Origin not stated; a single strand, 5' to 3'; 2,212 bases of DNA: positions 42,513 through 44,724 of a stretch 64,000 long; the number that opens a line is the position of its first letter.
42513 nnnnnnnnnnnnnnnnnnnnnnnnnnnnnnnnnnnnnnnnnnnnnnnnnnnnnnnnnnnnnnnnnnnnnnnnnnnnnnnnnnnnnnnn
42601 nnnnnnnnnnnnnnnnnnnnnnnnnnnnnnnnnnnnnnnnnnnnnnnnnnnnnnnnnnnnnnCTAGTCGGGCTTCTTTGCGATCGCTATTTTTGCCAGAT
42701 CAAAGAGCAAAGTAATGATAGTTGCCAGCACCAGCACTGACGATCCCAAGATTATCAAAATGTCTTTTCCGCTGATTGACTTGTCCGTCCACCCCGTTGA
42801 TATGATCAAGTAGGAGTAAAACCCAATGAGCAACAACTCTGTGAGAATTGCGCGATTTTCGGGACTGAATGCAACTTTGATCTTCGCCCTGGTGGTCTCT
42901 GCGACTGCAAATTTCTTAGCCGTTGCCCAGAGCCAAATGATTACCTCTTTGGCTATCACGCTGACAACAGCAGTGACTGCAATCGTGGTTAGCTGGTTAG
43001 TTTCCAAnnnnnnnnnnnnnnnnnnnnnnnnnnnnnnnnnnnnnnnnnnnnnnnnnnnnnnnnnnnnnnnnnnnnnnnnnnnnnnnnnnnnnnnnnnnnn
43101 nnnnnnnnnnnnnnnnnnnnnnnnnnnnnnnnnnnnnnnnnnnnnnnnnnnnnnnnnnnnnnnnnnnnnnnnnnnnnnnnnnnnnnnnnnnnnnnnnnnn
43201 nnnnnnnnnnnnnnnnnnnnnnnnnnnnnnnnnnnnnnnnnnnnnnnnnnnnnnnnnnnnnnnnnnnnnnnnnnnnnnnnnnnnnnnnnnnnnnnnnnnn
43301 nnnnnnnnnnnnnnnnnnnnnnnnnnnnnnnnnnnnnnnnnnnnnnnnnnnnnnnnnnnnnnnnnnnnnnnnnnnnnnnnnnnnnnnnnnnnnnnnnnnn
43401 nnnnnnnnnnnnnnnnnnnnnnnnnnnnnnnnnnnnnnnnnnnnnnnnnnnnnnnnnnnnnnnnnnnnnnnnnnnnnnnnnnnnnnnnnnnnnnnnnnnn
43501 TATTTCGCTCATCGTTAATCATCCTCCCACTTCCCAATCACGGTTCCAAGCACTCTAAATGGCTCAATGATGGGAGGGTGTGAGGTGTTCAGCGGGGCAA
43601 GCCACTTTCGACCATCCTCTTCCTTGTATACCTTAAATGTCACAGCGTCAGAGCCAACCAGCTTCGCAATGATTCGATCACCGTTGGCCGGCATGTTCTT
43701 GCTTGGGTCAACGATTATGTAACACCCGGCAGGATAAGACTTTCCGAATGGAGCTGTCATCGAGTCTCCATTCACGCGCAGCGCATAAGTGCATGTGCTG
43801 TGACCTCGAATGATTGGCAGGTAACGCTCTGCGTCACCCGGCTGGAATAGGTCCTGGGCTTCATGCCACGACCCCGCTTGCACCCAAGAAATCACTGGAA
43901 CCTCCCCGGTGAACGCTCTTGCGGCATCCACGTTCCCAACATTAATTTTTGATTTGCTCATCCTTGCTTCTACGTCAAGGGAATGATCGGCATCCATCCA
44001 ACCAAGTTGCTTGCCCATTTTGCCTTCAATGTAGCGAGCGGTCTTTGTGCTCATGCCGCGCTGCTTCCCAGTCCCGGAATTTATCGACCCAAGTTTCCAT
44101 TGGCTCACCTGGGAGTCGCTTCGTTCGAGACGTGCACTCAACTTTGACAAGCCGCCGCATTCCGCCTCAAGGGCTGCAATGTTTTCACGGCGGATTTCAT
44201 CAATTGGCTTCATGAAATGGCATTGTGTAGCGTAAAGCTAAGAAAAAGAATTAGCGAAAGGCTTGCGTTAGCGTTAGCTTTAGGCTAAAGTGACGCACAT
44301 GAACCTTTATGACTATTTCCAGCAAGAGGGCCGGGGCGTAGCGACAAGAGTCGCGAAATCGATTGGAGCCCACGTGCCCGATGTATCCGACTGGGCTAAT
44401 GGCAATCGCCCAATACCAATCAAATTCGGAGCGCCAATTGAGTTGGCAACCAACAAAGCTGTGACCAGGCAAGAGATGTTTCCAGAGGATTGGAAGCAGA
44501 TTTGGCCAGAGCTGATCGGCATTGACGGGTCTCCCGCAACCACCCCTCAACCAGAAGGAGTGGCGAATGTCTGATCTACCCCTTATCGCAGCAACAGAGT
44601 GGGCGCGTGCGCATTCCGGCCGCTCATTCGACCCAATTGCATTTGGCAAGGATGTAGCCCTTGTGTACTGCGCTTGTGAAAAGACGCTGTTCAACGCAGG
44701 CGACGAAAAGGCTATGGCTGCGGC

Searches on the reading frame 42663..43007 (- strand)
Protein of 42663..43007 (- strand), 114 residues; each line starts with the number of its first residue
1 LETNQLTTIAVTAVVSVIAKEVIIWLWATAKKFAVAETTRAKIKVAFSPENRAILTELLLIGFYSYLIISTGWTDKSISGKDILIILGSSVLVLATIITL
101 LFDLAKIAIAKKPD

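Call 9: search_protein_families(library=pfam, proteins=[window:42663-43007:-], max_evalue=0.01)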
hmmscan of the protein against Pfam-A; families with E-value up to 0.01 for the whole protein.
window:42663-43007:- (114 aa): 0 families

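Call 10: search_protein_families(library=phrogs, proteins=[window:42663-43007:-], max_evalue=0.01)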
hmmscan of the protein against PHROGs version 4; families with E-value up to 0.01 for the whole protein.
window:42663-43007:- (114 aa): 0 families

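Call 37: find_encoding_contigs(protein=window:42663-43007:-, flank=3000, max_places=10)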
Protein window:42663-43007:- (114 aa): 6 contigs read that carry it; 5 places shown.
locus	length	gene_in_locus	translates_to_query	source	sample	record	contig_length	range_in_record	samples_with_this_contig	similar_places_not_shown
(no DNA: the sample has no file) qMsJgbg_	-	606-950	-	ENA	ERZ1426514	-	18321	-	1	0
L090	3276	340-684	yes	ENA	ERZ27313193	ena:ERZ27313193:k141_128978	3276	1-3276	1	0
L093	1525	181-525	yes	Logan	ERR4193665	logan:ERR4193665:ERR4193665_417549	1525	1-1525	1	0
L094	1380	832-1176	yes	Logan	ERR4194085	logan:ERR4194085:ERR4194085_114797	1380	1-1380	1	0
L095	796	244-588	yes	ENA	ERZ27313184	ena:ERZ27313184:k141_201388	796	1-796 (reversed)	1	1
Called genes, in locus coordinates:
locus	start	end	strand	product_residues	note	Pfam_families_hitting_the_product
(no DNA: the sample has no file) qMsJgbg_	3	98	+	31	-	?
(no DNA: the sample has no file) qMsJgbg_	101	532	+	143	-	-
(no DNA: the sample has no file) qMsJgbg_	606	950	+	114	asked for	-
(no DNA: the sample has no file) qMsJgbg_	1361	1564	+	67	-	-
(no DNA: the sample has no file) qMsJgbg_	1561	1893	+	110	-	-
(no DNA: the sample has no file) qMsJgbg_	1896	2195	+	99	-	-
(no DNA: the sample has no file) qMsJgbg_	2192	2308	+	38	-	-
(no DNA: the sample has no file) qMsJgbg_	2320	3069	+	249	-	PF03837:RecT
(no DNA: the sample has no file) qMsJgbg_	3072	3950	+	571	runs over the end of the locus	PF09588:YqaJ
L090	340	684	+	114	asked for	-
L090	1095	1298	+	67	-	-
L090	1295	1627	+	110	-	-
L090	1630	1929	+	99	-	-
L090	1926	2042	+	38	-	-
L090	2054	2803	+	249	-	PF03837:RecT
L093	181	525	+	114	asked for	-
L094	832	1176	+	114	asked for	-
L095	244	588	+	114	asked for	-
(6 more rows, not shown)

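Call 42: find_homologous_proteins(query=window:42663-43007:-, max_evalue=0.001)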
Query window:42663-43007:- (114 aa): 6 proteins with E <= 0.001 among 16 candidates.
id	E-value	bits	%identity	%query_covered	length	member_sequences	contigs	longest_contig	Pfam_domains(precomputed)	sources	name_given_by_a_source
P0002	8.9e-61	220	100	100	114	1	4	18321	-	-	-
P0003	2.7e-51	190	82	100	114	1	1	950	-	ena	-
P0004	2.6e-19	87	46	98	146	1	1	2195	-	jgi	jgi:hypothetical protein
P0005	5.3e-19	86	48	98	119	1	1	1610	-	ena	-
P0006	5.6e-16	77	39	100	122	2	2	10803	-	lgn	-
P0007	2.4e-15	75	45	93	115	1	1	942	-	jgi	jgi:hypothetical protein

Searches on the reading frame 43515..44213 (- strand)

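Call 9: search_protein_families(library=pfam, proteins=[window:43515-44213:-], max_evalue=0.01)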
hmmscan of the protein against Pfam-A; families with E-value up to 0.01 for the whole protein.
window:43515-44213:- (232 aa): 1 family
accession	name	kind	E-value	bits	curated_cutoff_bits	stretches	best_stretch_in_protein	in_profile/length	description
PF00717.28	Peptidase_S24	-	1.3e-19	70.5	23.3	1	106-225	1-115/116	Peptidase S24-like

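Call 10: search_protein_families(library=phrogs, proteins=[window:43515-44213:-], max_evalue=0.01)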
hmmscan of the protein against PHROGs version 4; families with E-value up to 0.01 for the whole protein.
window:43515-44213:- (232 aa): 5 families
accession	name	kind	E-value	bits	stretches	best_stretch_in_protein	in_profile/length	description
phrog_4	-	transcription regulation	6.6e-26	92.2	1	21-230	147-337/400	transcriptional repressor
phrog_12107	-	transcription regulation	7.7e-25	88.5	1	1-102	1-107/142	transcriptional repressor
phrog_8558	-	unknown function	5e-16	60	1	138-226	16-105/114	-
phrog_5736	-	transcription regulation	6.5e-07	30.5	1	4-83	3-75/133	transcriptional regulator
phrog_811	-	DNA, RNA and nucleotide metabolism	8.2e-05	23.2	1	138-216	44-115/140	UmuD-like protein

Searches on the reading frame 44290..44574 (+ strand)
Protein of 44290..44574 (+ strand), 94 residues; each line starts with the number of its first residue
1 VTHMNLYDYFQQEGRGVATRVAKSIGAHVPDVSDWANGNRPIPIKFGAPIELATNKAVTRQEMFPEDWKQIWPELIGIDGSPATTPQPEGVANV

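Call 9: search_protein_families(library=pfam, proteins=[window:44290-44574:+], max_evalue=0.01)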
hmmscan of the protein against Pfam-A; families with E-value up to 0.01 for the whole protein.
window:44290-44574:+ (94 aa): 1 family
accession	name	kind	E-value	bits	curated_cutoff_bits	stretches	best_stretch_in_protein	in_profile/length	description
PF15943.11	YdaS_toxin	-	1.4e-09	38.1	30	1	16-71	9-65/65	Bacterial toxin YdaS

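Call 10: search_protein_families(library=phrogs, proteins=[window:44290-44574:+], max_evalue=0.01)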
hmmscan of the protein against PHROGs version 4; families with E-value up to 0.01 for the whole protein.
window:44290-44574:+ (94 aa): 1 family
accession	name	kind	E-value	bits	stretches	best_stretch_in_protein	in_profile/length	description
phrog_35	-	transcription regulation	7.3e-12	46.7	1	1-75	73-145/181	transcriptional repressor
